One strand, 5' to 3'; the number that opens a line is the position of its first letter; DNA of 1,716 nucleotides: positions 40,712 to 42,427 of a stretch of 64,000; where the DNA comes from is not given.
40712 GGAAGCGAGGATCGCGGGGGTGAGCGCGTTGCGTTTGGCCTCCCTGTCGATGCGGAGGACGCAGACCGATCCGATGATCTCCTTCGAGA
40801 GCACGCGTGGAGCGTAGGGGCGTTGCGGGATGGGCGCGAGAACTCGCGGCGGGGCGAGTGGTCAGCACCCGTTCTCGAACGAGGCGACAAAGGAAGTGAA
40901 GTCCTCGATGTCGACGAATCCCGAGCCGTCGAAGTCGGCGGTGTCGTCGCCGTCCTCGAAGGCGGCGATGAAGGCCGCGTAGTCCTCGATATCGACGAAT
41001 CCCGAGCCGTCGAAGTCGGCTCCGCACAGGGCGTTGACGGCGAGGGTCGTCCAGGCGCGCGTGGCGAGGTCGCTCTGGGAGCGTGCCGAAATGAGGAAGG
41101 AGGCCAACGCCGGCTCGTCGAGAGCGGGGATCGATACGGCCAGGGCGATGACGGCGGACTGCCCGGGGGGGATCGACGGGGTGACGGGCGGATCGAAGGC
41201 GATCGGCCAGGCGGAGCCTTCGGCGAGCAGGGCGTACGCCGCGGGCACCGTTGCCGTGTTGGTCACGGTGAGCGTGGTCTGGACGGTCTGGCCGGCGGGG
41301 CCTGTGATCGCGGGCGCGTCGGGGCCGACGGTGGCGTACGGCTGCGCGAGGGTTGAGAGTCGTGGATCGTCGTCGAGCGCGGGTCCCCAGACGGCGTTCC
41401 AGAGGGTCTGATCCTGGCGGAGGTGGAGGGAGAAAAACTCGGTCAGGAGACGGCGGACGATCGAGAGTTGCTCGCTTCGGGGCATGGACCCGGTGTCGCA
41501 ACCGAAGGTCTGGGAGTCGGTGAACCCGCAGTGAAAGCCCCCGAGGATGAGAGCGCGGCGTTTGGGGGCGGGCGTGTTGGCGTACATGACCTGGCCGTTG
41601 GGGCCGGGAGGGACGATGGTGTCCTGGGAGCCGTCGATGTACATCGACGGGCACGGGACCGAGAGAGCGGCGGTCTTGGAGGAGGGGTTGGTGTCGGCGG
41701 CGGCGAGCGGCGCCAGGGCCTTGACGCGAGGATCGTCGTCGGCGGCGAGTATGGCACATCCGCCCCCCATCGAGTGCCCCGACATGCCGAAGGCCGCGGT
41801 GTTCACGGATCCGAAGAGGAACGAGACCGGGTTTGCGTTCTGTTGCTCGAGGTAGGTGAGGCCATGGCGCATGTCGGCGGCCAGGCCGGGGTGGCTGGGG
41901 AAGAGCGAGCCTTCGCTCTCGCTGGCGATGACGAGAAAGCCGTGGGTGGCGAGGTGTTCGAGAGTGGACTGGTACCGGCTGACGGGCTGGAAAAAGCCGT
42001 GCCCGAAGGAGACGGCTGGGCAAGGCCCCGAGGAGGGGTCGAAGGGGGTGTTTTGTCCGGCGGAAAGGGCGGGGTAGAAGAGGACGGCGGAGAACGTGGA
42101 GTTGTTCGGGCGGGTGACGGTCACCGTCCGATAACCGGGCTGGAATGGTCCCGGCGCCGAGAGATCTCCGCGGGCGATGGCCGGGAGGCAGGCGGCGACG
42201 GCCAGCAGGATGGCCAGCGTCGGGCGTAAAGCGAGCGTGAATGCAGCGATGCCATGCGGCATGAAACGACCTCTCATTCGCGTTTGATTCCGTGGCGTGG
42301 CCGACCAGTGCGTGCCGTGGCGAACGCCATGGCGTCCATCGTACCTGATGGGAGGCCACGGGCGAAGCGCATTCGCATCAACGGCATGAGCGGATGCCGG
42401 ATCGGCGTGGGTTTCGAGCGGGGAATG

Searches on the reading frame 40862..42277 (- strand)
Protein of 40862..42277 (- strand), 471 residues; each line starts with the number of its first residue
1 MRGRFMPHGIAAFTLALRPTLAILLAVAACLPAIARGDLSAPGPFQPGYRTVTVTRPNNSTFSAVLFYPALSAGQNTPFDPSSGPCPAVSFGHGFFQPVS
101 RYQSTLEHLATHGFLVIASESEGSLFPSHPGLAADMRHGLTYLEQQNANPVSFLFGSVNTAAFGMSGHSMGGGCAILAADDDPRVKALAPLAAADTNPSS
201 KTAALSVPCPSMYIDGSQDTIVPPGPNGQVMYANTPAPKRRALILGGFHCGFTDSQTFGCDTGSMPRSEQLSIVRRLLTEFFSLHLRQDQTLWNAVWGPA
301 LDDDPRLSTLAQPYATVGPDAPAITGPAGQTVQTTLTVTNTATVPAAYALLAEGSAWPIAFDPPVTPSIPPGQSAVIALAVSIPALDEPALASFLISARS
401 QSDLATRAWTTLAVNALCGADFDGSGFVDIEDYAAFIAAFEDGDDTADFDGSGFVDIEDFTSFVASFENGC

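Call 3: search_protein_families(library=ncbifam, proteins=[window:40862-42277:-], max_evalue=0.1)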
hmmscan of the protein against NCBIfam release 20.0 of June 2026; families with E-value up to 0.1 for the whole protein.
window:40862-42277:- (471 aa): 2 families
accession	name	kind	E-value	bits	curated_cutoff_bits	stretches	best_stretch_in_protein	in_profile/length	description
NF051441.1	BisHyethTerphBdeA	equivalog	2.1e-09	37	520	1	78-243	91-246/305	bis(hydroxyethyl) terephthalate hydrolase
NF041540.1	dockerin_GC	domain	8.7e-09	35.7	29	1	418-471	1-67/67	GC-type dockerin domain-anchored protein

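Call 4: search_protein_families(library=pfam, proteins=[window:40862-42277:-], max_evalue=0.1)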
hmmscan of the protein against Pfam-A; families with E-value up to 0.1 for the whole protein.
window:40862-42277:- (471 aa): 14 families
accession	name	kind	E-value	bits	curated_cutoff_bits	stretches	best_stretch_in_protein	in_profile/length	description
PF12740.14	PETase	-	5.1e-14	52.8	28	1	84-240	52-200/263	PET hydrolase-like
PF12146.15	Hydrolase_4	-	3e-08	33.7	27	1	87-194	5-110/239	Serine aminopeptidase, S33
PF00036.39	EF-hand_1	-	1.7e-05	24.5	25.4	1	446-466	8-28/29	EF hand domain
PF07224.18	Chlorophyllase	-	3.9e-05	23.1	26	1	83-176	39-131/301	Chlorophyllase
PF03403.19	PAF-AH_p_II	-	0.0018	17.3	20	1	69-120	84-134/372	Platelet-activating factor acetylhydrolase, isoform II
PF01738.24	DLH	-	0.0037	17.3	21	1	158-223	94-158/217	Dienelactone hydrolase family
PF12695.13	Abhydrolase_5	-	0.0038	17.5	27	1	160-254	56-145/164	Alpha/beta hydrolase family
PF13405.12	EF-hand_6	-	0.0049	16.9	25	0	447-464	9-26/30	EF-hand domain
PF10633.15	NPCBM_assoc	-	0.0053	17.4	24.4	1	328-385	3-62/78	NPCBM-associated, NEW3 domain of alpha-galactosidase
PF13202.12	EF-hand_5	-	0.0062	16.4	25.9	0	447-464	8-25/25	EF hand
PF13499.12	EF-hand_7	-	0.0075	17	30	0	446-468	10-32/67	EF-hand domain pair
PF00561.26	Abhydrolase_1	-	0.0086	16.2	25.8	0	165-198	73-105/245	alpha/beta hydrolase fold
PF02129.25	Peptidase_S15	-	0.016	15.4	23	1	78-194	12-129/262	X-Pro dipeptidyl-peptidase (S15 family)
PF01764.32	Lipase_3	-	0.022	15.1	22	1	151-180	53-82/140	Lipase (class 3)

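Call 9: find_encoding_contigs(protein=window:40862-42277:-, flank=10000, max_places=4)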
Protein window:40862-42277:- (471 aa): no gene with exactly this product is on record in the collection.

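Call 47: find_homologous_proteins(query=window:40865-42277:-, max_evalue=1e-10)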
Query window:40865-42277:- (471 aa): 653 proteins with E <= 1e-10 among 8000 candidates; the best 120 are listed.
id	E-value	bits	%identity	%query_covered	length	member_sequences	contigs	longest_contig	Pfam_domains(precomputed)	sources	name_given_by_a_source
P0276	0.0e+0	1045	100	99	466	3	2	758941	PF12740.15,PF00036.39,PF12146.16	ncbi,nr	ncbi:MAG: hypothetical protein KF787_10280 [Phycisphaeraceae bacterium]|nr:hypothetical protein [Phy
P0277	2.0e-175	602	62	97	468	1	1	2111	PF12740.15,PF12146.16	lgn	-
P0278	3.0e-170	585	100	56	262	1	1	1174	PF12740.15,PF07224.18,PF12146.16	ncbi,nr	ncbi:MAG TPA: hypothetical protein PKU91_10430, partial [Phycisphaerales bacterium]|nr:hypothetical 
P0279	7.7e-146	505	53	95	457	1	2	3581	PF12740.15,PF01738.25,PF07224.18,PF12146.16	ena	-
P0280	4.8e-144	499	53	93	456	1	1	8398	PF12740.15,PF01738.25,PF07224.18,PF12146.16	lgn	-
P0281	1.2e-135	471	51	93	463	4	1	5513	PF12740.15,PF12146.16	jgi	-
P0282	8.2e-133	462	53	91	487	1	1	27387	PF03403.20,PF12740.15,PF07224.18,PF12146.16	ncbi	-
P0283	1.3e-132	461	49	97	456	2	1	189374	PF12740.15,PF12146.16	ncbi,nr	ncbi:MAG: hypothetical protein JNM80_04930 [Phycisphaerae bacterium]|nr:hypothetical protein [Phycis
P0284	1.2e-130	455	50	93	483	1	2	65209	PF03403.20,PF12740.15,PF01738.25,PF07224.18,PF12695.14,PF00561.27,PF12146.16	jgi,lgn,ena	-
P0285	1.3e-130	454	49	92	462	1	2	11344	PF12740.15,PF07224.18,PF00036.39,PF12146.16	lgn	-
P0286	5.7e-130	452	51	95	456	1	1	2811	PF12740.15,PF00036.39,PF12146.16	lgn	-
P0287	7.8e-130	452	52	91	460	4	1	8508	PF13405.13,PF12740.15,PF13202.13,PF00036.39,PF12146.16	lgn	-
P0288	1.9e-129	451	51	94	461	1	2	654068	PF03403.20,PF12740.15,PF00404.25,PF07224.18,PF12146.16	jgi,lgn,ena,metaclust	metaclust:\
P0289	6.4e-129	449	52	89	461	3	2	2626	PF03403.20,PF12740.15,PF00404.25,PF07224.18,PF12146.16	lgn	-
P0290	4.9e-127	443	51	93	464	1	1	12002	PF03403.20,PF12740.15,PF07224.18,PF00561.27,PF12146.16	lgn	-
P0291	5.9e-127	442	50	95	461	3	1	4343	PF12740.15,PF00404.25,PF07224.18,PF12146.16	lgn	-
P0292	1.2e-125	438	47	95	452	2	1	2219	PF13405.13,PF12740.15,PF07224.18,PF13202.13,PF00036.39,PF12146.16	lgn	-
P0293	1.8e-125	438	51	94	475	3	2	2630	PF12740.15,PF07224.18,PF12146.16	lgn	-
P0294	2.7e-125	437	50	95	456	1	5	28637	PF03403.20,PF12740.15,PF07224.18,PF12146.16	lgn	-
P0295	2.8e-125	437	49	96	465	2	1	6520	PF12740.15,PF07224.18,PF12146.16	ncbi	-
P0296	6.8e-125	436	50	91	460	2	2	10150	PF13405.13,PF12740.15,PF00036.39,PF12146.16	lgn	-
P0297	1.3e-124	435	51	97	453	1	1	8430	PF12740.15,PF07224.18,PF12146.16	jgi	jgi:dienelactone hydrolase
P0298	3.5e-124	433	50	94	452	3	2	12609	PF12740.15,PF07224.18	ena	-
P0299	3.9e-124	433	51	91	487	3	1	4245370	PF03403.20,PF12740.15,PF07224.18,PF12146.16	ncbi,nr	ncbi:MAG: dienelactone hydrolase family protein [Phycisphaerales bacterium]|nr:dienelactone hydrolas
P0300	5.9e-124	433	50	97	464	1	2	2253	PF12740.15,PF07224.18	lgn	-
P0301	2.1e-123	431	50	94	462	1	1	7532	PF03403.20,PF12740.15,PF07224.18,PF00561.27,PF12146.16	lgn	-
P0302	3.3e-123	430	50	91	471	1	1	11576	PF12740.15,PF07224.18,PF12146.16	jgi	-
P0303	3.8e-123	430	49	94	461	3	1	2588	PF12740.15,PF07224.18,PF12146.16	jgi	jgi:predicted dienelactone hydrolase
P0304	4.2e-123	430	50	93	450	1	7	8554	PF12740.15,PF07224.18,PF12146.16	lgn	-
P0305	6.4e-123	429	50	94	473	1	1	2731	PF03403.20,PF12740.15,PF07224.18,PF12146.16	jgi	jgi:dienelactone hydrolase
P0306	7.1e-123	429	48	95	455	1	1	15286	PF12740.15,PF00404.25,PF01738.25,PF07224.18,PF12146.16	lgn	-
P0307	7.3e-123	429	48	96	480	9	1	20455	PF12740.15,PF07224.18,PF12695.14,PF12146.16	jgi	-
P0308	1.9e-122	428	50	92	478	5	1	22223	PF03403.20,PF12740.15,PF07224.18,PF12146.16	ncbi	-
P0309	9.7e-122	425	49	95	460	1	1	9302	PF12740.15,PF07224.18,PF00561.27,PF12146.16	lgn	-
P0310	1.3e-121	425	55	80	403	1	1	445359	PF02129.25,PF12740.15,PF07224.18,PF12146.16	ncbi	-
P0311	1.7e-121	424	49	93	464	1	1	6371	PF03403.20,PF12740.15,PF07224.18,PF00561.27,PF10633.16,PF12146.16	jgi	jgi:dienelactone hydrolase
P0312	2.3e-121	424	52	86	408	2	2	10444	PF12740.15,PF07224.18,PF12695.14,PF12146.16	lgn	-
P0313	5.6e-121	423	48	99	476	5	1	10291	PF12740.15,PF00404.25,PF07224.18,PF12146.16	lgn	-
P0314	1.1e-120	422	50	92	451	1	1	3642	PF12740.15,PF01738.25,PF07224.18,PF12146.16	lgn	-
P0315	1.1e-120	422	47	95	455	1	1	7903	PF12740.15,PF00404.25,PF01738.25,PF07224.18,PF12695.14,PF12146.16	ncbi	-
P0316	1.2e-120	422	52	83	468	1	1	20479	PF12740.15,PF07224.18,PF12146.16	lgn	-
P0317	1.3e-120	421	49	96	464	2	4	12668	PF12740.15,PF07224.18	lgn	-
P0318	1.4e-120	421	48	98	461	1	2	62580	PF12740.15,PF00404.25,PF07224.18,PF10633.16,PF12146.16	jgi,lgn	jgi:predicted dienelactone hydrolase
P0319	3.5e-120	420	47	98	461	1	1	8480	PF12740.15,PF01738.25,PF07224.18,PF12146.16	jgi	-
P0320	4.1e-120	420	51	90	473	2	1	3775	PF12740.15,PF07224.18,PF12146.16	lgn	-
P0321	6.0e-120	419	50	96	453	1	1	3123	PF02129.25,PF12740.15,PF07224.18,PF12146.16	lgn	-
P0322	8.9e-120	419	49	92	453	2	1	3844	PF03403.20,PF12740.15,PF07224.18,PF12146.16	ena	-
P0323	1.9e-119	418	48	91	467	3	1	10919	PF03403.20,PF12740.15,PF07224.18,PF12146.16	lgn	-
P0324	1.9e-119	418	49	96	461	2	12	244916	PF12740.15,PF07224.18,PF12695.14,PF12146.16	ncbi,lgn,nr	ncbi:MAG: hypothetical protein LAT64_10080 [Phycisphaerales bacterium]|nr:hypothetical protein [Plan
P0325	3.7e-119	417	47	97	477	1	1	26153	PF03403.20,PF12740.15,PF01738.25,PF07224.18,PF00561.27,PF12146.16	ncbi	ncbi:MAG: chlorophyllase/cutinase-like alpha/beta fold protein [Phycisphaerales bacterium]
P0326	6.2e-119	416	47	91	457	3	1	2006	PF12740.15,PF00404.25,PF07224.18,PF12146.16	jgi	-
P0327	6.8e-119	416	49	92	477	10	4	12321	PF03403.20,PF12740.15,PF07224.18,PF12695.14,PF12146.16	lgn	-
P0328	6.8e-119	416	49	96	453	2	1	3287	PF02129.25,PF12740.15,PF07224.18,PF12695.14,PF12146.16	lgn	-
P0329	1.7e-118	415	50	92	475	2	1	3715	PF03403.20,PF12740.15,PF01738.25,PF07224.18,PF12146.16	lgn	-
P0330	1.7e-118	415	49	96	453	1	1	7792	PF12740.15,PF07224.18,PF12695.14,PF12146.16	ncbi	ncbi:MAG: alpha/beta hydrolase family protein [Phycisphaerales bacterium]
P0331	4.0e-118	413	48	96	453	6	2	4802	PF02129.25,PF12740.15,PF07224.18,PF12695.14,PF12146.16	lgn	-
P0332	4.8e-118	413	50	96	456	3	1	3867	PF02129.25,PF12740.15,PF07224.18,PF12695.14,PF12146.16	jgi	-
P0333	6.5e-118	413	49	85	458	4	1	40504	PF12740.15,PF07224.18,PF12146.16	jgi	jgi:pimeloyl-ACP methyl ester carboxylesterase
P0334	1.4e-117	412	48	95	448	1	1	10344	PF12740.15,PF07224.18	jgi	-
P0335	2.4e-117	411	52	82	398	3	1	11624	PF03403.20,PF12740.15,PF07224.18,PF12146.16,PF22544.3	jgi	jgi:dienelactone hydrolase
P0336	4.3e-117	410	47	95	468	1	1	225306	PF12740.15,PF07224.18,PF12146.16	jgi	-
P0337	5.0e-117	410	47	97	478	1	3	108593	PF12740.15,PF07224.18,PF12146.16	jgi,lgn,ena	-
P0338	1.4e-116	408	47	97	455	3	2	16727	PF03403.20,PF12740.15,PF07224.18,PF12146.16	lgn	-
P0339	1.6e-116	408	47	94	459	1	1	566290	PF12740.15,PF07224.18,PF12146.16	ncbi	-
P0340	1.8e-116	408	51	86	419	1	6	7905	PF12740.15,PF07224.18,PF12146.16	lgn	-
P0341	2.3e-116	408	47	95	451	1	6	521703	PF12740.15,PF07224.18,PF12695.14,PF12146.16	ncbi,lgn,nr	ncbi:MAG: dienelactone hydrolase family protein [Phycisphaerales bacterium]|nr:dienelactone hydrolas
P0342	3.7e-116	407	49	92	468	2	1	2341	PF12740.15,PF00404.25,PF07224.18,PF10633.16,PF12146.16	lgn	-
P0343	4.5e-116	407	45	96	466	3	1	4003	PF12740.15,PF07224.18,PF10633.16,PF12146.16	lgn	-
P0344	5.2e-116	406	47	95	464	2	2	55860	PF12740.15,PF07224.18,PF12146.16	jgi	jgi:dienelactone hydrolase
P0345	5.9e-116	406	53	80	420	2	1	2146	PF03403.20,PF12740.15,PF07224.18,PF12146.16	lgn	-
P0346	6.2e-116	406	46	97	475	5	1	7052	PF03403.20,PF12740.15,PF00404.25,PF07224.18,PF12695.14,PF10633.16,PF12146.16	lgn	-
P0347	1.1e-115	405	52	80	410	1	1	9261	PF03403.20,PF12740.15,PF01738.25,PF07224.18,PF12146.16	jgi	jgi:dienelactone hydrolase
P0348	1.2e-115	405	47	91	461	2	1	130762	PF03403.20,PF12740.15,PF07224.18,PF12146.16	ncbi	-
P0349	2.0e-115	404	48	94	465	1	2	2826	PF03403.20,PF12740.15,PF07224.18,PF12695.14,PF12146.16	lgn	-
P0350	4.4e-115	403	47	85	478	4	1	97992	PF12740.15,PF12146.16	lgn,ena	-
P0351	6.5e-115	403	49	92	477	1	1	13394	PF02129.25,PF12740.15,PF07224.18,PF00561.27,PF12146.16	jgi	-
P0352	7.0e-115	403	49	87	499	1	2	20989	PF12740.15,PF07224.18,PF12146.16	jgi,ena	-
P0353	8.9e-115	402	48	96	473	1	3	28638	PF12740.15,PF12146.16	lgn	-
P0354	1.0e-114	402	47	95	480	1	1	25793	PF12740.15,PF07224.18,PF12146.16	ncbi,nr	ncbi:MAG: hypothetical protein EA379_01810 [Phycisphaerales bacterium]|nr:MAG: hypothetical protein 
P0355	1.2e-114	402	49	86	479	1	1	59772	PF12740.15,PF07224.18,PF12146.16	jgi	jgi:dienelactone hydrolase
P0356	1.2e-114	402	49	94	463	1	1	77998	PF12740.15,PF07224.18,PF12146.16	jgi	-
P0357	1.2e-114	402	47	91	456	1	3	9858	PF12740.15,PF07224.18,PF12146.16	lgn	-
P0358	1.2e-114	402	46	93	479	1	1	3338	PF12740.15,PF12146.16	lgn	-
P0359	1.2e-114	402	46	91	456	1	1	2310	PF12740.15,PF07224.18,PF12146.16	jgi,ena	-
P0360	2.1e-114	401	50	91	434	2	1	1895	PF03403.20,PF12740.15,PF07224.18,PF12146.16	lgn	-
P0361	2.2e-114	401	47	92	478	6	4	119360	PF12740.15,PF07224.18,PF12146.16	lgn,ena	-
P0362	3.8e-114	400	48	85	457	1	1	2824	PF12740.15,PF00404.25,PF07224.18,PF12146.16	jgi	jgi:dienelactone hydrolase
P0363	3.9e-114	400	47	92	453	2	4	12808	PF03403.20,PF12740.15,PF07224.18,PF12146.16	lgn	-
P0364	4.0e-114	400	47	97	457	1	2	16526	PF12740.15,PF07224.18,PF12146.16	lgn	-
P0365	4.1e-114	400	46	96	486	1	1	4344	PF12740.15,PF07224.18,PF12146.16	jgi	jgi:dienelactone hydrolase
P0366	4.5e-114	400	51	83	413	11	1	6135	PF03403.20,PF12740.15,PF07224.18,PF12146.16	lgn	-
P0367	4.6e-114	400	48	97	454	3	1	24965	PF12740.15,PF01738.25,PF07224.18,PF12146.16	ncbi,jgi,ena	-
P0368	5.8e-114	400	52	81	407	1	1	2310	PF12740.15,PF12146.16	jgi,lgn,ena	-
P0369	9.1e-114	399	47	96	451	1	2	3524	PF12740.15,PF07224.18,PF12695.14,PF12146.16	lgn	-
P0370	1.2e-113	399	47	91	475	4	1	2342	PF12740.15,PF12146.16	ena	-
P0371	1.5e-113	398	50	80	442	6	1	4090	PF12740.15,PF07224.18,PF12146.16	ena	-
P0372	2.0e-113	398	46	97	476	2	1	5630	PF02129.25,PF12740.15,PF07224.18,PF12146.16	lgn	-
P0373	2.6e-113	397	48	85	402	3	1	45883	PF03403.20,PF12740.15,PF01738.25,PF07224.18,PF12146.16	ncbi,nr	ncbi:MAG: alpha/beta hydrolase [Acidobacteria bacterium]|nr:alpha/beta hydrolase [Acidobacteriota ba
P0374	2.9e-113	397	48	96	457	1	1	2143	PF12740.15,PF01738.25,PF00561.27,PF12146.16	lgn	-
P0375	4.2e-113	397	49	86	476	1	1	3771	PF12740.15,PF07224.18,PF12146.16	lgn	-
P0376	4.2e-113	397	51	81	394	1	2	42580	PF12740.15,PF12146.16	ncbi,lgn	ncbi:MAG: hypothetical protein AMXMBFR61_19060 [Fimbriimonadales bacterium]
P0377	6.7e-113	396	46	92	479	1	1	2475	PF12740.15,PF12146.16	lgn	-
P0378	8.5e-113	396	46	99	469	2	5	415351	PF12740.15,PF07224.18,PF12146.16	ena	-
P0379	9.2e-113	396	47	91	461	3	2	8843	PF12740.15,PF07224.18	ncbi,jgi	-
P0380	1.6e-112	395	47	93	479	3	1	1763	PF12740.15,PF12146.16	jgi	-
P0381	1.6e-112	395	46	96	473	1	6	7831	PF12740.15,PF07224.18,PF12146.16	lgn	-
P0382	2.0e-112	395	52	79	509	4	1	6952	PF03403.20,PF12740.15,PF07224.18,PF12146.16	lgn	-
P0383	2.4e-112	394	46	92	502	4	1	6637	PF12740.15,PF07224.18,PF12146.16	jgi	jgi:dienelactone hydrolase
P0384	2.4e-112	394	49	88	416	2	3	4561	PF02129.25,PF12740.15,PF01738.25,PF07224.18,PF12146.16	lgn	-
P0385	2.7e-112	394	47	89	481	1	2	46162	PF12740.15,PF07224.18,PF12146.16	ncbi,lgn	-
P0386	3.2e-112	394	47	89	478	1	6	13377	PF12740.15,PF07224.18,PF12146.16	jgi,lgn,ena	jgi:dienelactone hydrolase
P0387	3.3e-112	394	51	79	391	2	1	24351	PF12740.15,PF07224.18,PF12146.16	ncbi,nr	ncbi:MAG: hypothetical protein SYC29_15150, partial [Planctomycetota bacterium]|nr:hypothetical prot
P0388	5.4e-112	393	49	93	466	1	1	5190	PF12740.15,PF00404.25,PF07224.18,PF12146.16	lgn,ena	-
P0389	6.3e-112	393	46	92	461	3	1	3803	PF03403.20,PF12740.15,PF07224.18,PF12146.16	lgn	-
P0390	6.4e-112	393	47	90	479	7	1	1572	PF12740.15,PF12146.16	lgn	-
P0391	9.6e-112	392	50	84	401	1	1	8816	PF03403.20,PF12740.15,PF07224.18,PF12146.16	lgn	-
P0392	1.1e-111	392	48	85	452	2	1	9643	PF12740.15,PF07224.18,PF12146.16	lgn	-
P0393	2.0e-111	391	50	79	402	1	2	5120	PF03403.20,PF12740.15,PF01738.25,PF07224.18,PF12695.14,PF12146.16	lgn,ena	-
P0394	2.1e-111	391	45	97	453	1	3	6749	PF12740.15,PF07224.18,PF12695.14,PF12146.16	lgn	-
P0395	3.2e-111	391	47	93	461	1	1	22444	PF03403.20,PF12740.15,PF07224.18,PF12146.16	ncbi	-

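Call 58: find_encoding_contigs(protein=P0276, flank=10000, max_places=3)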
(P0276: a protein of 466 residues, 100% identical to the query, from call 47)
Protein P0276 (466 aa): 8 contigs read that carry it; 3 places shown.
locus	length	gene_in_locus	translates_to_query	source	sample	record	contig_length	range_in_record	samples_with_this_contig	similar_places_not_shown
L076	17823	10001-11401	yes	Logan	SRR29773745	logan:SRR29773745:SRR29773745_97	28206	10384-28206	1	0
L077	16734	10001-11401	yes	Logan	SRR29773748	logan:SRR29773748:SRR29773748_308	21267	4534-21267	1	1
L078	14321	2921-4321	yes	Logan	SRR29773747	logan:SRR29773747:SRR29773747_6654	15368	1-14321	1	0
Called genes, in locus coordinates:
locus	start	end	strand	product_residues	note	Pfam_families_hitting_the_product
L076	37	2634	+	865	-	PF18884:TSP3_bac (faint)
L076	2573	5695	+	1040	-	PF09990:DUF2231, PF13442:Cytochrome_CBB3 (faint), PF07635:PSCyt1, PF07583:PSCyt2, PF07587:PSD1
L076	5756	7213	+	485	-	PF07394:DUF1501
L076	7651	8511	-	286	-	-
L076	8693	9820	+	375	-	PF01571:GCV_T, PF08669:GCV_T_C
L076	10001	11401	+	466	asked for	PF12740:PETase, PF12146:Hydrolase_4 (faint), PF00036:EF-hand_1 (faint)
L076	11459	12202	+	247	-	PF00378:ECH_1, PF16113:ECH_2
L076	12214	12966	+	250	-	PF00378:ECH_1, PF16113:ECH_2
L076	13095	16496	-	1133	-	PF02700:PurS (faint), PF18072:FGAR-AT_linker, PF00586:AIRS, PF02769:AIRS_C, PF00586:AIRS, PF02769:AIRS_C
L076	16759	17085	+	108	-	PF00829:Ribosomal_L21p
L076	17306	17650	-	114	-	PF04342:DMT_6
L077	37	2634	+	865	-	PF18884:TSP3_bac (faint)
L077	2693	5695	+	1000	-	PF09990:DUF2231, PF13442:Cytochrome_CBB3 (faint), PF07635:PSCyt1, PF07583:PSCyt2, PF07587:PSD1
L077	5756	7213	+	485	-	PF07394:DUF1501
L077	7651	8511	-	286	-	-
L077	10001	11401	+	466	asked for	PF12740:PETase, PF12146:Hydrolase_4 (faint), PF00036:EF-hand_1 (faint)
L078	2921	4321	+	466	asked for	PF12740:PETase, PF12146:Hydrolase_4 (faint), PF00036:EF-hand_1 (faint)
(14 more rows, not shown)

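Call 69: search_protein_families(library=ncbifam, proteins=[P0279, P0281, P0301], max_evalue=0.01)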
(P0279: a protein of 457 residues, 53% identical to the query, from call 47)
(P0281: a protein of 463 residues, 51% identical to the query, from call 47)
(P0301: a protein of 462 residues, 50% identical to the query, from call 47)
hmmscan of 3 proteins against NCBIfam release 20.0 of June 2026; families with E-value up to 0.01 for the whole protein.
P0279 (457 aa): 3 families
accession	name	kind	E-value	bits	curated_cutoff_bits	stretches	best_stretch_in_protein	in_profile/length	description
NF051441.1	BisHyethTerphBdeA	equivalog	1.9e-11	43.8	520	1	38-222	71-237/305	bis(hydroxyethyl) terephthalate hydrolase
NF041540.1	dockerin_GC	domain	8.4e-08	32.5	29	1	404-457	1-67/67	GC-type dockerin domain-anchored protein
TIGR03343.1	biphenyl_bphD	equivalog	0.0023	17.2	462.15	1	85-194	44-147/282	2-hydroxy-6-oxo-6-phenylhexa-2,4-dienoate hydrolase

P0281 (463 aa): 4 families
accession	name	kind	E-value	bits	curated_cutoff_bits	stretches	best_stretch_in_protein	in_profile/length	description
NF041540.1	dockerin_GC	domain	5.1e-13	49.2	29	1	410-463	1-67/67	GC-type dockerin domain-anchored protein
NF051441.1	BisHyethTerphBdeA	equivalog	1.1e-11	44.6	520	1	82-227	102-237/305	bis(hydroxyethyl) terephthalate hydrolase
NF050057.1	e_dPHAmcl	equivalog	0.0008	18.8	270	1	100-221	80-211/252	extracellular medium-chain-length polyhydroxyalkanoate depolymerase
NF011457.0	PRK14875.1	equivalog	0.0094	14.9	307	0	153-188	197-233/372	acetoin dehydrogenase dihydrolipoyllysine-residue acetyltransferase subunit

P0301 (462 aa): 4 families
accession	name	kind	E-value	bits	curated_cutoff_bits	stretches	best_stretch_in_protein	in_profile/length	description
NF051441.1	BisHyethTerphBdeA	equivalog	6.5e-12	45.3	520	1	20-214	66-238/305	bis(hydroxyethyl) terephthalate hydrolase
NF041540.1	dockerin_GC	domain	6.4e-05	23.3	29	1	401-456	1-65/67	GC-type dockerin domain-anchored protein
NF011457.0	PRK14875.1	equivalog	0.0012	17.9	307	0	68-171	137-232/372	acetoin dehydrogenase dihydrolipoyllysine-residue acetyltransferase subunit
NF047920.1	lactonase_UilS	equivalog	0.0038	17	400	0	133-170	93-131/285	UilS family quorum-quenching N-acyl-homoserine lactonase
